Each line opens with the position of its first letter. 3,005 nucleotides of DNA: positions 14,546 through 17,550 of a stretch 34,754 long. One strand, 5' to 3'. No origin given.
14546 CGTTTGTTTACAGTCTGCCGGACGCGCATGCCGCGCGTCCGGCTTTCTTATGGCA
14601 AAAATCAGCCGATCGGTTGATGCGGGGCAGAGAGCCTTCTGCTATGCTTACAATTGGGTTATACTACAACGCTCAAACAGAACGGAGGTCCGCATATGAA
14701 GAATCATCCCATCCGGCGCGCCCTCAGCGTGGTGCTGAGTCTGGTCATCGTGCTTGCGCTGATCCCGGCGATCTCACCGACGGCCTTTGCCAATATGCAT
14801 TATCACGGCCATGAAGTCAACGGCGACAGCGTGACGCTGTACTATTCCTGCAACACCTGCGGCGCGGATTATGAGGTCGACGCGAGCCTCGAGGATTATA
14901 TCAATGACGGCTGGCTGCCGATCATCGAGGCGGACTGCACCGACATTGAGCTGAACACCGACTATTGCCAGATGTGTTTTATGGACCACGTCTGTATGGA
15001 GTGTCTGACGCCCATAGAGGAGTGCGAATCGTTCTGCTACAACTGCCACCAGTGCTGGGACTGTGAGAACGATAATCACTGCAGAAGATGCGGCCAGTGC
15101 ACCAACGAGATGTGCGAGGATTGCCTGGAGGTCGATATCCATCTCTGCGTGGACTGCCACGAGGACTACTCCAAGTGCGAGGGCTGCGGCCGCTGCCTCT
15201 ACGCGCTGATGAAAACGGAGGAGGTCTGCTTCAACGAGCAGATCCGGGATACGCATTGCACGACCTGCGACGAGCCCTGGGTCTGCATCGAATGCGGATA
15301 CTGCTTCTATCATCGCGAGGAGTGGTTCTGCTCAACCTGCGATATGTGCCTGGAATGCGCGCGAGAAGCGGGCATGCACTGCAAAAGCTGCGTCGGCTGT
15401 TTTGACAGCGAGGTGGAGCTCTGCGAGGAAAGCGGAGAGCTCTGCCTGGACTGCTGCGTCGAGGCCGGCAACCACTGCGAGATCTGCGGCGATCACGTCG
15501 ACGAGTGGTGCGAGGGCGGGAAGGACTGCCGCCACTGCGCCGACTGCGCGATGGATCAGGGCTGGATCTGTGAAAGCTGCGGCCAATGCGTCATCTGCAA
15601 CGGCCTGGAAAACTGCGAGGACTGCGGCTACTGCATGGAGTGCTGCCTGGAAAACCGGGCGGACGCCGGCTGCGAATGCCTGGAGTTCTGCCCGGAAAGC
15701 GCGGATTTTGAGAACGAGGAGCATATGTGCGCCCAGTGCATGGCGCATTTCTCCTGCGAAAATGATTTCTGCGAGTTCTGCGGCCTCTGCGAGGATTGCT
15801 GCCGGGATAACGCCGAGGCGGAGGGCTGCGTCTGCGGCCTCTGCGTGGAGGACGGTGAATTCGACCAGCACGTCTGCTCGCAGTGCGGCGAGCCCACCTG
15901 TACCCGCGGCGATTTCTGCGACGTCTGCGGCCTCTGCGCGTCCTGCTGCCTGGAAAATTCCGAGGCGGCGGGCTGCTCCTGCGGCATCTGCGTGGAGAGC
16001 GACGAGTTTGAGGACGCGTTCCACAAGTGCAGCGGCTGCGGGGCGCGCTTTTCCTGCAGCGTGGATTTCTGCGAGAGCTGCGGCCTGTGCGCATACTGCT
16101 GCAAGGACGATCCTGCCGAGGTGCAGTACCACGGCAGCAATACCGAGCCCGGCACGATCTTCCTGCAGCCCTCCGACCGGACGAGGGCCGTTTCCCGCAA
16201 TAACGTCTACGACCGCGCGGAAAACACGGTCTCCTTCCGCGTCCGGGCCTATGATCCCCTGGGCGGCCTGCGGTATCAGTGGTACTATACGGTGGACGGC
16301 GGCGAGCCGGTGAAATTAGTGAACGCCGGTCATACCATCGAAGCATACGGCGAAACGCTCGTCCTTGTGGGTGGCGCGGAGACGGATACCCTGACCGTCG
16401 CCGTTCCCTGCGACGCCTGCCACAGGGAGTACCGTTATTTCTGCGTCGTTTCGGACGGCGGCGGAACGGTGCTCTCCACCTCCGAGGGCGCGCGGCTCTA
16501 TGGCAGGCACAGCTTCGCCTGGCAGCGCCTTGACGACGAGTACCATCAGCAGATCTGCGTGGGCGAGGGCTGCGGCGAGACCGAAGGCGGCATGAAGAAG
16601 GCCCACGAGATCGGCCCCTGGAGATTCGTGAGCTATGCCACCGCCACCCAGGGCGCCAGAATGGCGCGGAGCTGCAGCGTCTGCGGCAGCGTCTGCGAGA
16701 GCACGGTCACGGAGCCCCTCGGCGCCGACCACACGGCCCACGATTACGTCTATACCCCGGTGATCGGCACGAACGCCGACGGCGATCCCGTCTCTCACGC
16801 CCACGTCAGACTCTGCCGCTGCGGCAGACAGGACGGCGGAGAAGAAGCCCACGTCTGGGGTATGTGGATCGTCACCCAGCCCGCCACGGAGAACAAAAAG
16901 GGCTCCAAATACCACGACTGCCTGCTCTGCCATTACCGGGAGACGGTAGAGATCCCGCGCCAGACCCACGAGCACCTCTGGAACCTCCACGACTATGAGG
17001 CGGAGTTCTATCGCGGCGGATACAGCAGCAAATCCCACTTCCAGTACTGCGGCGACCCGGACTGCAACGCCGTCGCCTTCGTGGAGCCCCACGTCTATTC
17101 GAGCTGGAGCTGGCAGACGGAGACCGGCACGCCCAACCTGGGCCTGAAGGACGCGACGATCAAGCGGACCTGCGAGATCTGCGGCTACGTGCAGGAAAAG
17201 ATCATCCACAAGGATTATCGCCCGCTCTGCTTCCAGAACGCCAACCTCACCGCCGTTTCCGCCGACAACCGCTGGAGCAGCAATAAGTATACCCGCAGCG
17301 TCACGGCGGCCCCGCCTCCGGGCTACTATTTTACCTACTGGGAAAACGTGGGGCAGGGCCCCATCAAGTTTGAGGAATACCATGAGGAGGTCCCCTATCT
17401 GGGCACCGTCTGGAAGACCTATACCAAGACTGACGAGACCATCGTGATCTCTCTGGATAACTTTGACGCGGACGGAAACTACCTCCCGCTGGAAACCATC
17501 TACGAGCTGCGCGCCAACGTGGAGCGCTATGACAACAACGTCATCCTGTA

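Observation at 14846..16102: Extracytoplasmic hyper-cysteine CxxC region (about 87 Cys in about 420 residues)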

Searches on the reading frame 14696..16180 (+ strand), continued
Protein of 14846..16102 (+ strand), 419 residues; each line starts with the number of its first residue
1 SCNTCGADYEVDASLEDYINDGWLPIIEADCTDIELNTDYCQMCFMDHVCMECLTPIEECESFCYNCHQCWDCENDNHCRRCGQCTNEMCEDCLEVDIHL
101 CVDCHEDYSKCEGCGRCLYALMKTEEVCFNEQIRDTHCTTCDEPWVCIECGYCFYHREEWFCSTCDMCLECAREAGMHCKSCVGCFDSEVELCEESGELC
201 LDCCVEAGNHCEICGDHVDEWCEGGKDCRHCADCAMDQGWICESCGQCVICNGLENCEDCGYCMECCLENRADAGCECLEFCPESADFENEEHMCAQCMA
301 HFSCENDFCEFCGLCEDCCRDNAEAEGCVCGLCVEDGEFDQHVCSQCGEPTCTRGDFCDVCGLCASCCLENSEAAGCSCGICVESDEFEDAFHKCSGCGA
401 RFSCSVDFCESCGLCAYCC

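Call 84: search_solved_structures(query=A3, max_evalue=10, show_alignments=0)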
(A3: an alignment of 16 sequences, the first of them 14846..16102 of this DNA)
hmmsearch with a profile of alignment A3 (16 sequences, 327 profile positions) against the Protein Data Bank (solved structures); distinct sequences matched with E-value up to 10: 14.
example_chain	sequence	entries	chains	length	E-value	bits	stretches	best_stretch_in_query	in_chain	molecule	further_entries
2dlq_A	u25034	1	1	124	0.057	15.8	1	3-82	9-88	GLI-Kruppel family member HKR3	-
9sfi_U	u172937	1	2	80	0.058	15.8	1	153-215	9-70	4Fe-4S binding protein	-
6bmm_A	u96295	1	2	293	0.064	15.7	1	70-118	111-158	human DHHC20 palmitoyltransferase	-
6bmn_A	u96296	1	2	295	0.065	15.6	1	70-118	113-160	human DHHC20 palmitoyltransferase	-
6bml_A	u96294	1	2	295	0.065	15.6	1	70-118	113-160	human DHHC20 palmitoyltransferase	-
7qb0_A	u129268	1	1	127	0.068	15.6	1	84-165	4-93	Isoform Alpha of Paxillin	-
1mey_C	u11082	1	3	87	0.075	15.4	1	107-148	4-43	CONSENSUS ZINC FINGER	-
2cot_A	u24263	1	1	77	0.077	15.4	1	28-74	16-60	Zinc finger protein 435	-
6bms_A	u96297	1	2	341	0.098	15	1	74-118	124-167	Palmitoyltransferase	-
2n25_A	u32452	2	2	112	0.97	11.8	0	237-325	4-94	Zinc finger and BTB domain-containing protein 17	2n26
9oa6_A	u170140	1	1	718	1.4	11.3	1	83-119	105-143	Palmitoyltransferase ZDHHC5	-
11xu_G1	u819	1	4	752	1.9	10.8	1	62-231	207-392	Double zinc ribbon and ankyrin repeat-containing protein 1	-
7ynx_A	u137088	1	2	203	2.9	10.2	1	30-184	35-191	RING finger and CHY zinc finger domain-containing protein 1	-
2m0d_A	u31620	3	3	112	3.7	9.9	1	80-152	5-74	Zinc finger and BTB domain-containing protein 17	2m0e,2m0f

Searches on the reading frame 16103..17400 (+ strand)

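Call 15: search_protein_families(library=pfam, proteins=[window:16103-17300:+], max_evalue=10)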
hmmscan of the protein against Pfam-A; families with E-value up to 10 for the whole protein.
window:16103-17300:+ (399 aa): 1 family
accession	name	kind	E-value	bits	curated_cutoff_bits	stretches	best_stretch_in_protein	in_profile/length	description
PF02132.21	RecR_ZnF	-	5.8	7.3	22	1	189-201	2-14/21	RecR, Cys4-zinc finger domain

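Call 63: search_solved_structures(query=window:16103-17400:+, max_evalue=1, show_alignments=2)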
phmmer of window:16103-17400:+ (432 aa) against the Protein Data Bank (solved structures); distinct sequences matched with E-value up to 1: 2.
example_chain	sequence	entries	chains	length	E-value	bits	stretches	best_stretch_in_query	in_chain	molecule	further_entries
9qa6_A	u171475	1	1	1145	9.3e-10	41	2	222-291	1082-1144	IgA protease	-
8grr_L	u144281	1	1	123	0.52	12.2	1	57-128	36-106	IG LAMDA CHAIN VARIABLE REGION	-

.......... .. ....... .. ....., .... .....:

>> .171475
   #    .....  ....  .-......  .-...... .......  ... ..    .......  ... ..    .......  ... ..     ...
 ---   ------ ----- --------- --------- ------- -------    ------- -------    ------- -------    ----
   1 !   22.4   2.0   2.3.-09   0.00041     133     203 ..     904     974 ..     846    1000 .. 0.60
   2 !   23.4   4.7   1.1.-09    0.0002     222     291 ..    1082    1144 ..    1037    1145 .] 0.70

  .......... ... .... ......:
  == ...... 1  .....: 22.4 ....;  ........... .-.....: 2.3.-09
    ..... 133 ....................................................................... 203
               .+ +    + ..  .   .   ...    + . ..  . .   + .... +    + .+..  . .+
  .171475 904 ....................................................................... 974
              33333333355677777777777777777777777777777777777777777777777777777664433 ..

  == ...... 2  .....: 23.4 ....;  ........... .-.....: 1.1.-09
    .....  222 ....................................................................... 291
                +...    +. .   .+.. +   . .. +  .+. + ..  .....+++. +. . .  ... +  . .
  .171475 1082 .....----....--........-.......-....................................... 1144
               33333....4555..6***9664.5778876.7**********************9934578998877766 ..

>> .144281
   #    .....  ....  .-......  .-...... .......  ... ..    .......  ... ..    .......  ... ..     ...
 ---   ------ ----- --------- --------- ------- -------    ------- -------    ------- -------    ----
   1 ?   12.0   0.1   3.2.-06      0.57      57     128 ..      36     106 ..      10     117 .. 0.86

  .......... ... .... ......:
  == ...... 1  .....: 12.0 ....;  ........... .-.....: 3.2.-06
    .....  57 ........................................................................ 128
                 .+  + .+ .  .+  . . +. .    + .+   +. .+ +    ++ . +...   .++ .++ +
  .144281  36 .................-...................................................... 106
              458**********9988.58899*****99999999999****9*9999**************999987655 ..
